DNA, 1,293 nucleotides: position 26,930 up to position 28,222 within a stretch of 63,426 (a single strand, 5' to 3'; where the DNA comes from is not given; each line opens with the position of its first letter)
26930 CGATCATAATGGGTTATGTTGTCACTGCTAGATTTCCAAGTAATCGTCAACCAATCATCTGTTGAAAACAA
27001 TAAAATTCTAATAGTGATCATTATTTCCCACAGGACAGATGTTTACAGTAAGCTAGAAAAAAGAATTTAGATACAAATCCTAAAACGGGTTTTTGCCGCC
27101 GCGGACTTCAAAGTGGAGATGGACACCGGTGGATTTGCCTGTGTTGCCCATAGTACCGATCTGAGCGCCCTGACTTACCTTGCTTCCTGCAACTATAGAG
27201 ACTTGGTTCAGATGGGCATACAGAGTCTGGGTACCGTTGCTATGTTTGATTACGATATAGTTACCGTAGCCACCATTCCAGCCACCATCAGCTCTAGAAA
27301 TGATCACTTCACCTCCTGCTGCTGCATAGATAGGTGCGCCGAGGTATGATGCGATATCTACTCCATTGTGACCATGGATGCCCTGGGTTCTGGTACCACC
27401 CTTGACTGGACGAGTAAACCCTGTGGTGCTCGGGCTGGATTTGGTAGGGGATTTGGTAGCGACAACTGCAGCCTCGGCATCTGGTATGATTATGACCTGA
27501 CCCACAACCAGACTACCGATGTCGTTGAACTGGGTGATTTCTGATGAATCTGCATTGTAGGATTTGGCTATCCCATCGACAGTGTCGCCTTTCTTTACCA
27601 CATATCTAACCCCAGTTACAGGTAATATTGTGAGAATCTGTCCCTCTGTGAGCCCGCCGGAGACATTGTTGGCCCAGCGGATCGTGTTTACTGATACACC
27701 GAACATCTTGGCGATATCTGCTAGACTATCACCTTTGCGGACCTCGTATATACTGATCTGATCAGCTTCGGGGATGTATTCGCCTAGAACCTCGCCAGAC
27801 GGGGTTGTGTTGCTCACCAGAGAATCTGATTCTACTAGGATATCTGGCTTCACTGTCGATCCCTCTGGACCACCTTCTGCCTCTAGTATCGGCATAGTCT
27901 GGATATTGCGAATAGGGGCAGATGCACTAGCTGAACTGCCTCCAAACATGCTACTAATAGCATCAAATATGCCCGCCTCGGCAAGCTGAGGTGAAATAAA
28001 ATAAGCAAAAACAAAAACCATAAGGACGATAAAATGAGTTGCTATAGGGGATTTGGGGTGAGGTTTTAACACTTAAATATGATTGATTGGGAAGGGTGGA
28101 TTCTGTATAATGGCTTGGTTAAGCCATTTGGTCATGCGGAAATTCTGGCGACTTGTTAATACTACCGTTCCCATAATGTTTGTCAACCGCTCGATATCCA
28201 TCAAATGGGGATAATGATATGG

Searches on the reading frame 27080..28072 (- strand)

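Call 70: search_protein_families(library=pfam, proteins=[window:27080-28072:-], max_evalue=0.001)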
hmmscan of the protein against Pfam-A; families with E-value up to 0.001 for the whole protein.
window:27080-28072:- (330 aa): 5 families
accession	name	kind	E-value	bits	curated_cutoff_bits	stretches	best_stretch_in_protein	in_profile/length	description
PF01551.29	Peptidase_M23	-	4.6e-30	104.1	28.7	1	234-328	2-92/96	Peptidase family M23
PF01476.26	LysM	-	7.9e-21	74.2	20.9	2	157-197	1-43/43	LysM domain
PF23473.1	LysM3_LYK4_5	-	3.8e-11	43.3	29.3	1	109-138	5-34/48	LYK4/5 LysM3 domain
PF23446.1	LysM1_NFP_LYK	-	6.8e-05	24.1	36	0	116-147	17-51/60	NFP/LYK LysM1 domain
PF13384.12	HTH_23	-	0.00079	19.6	24.6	0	109-140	12-45/50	Homeodomain-like domain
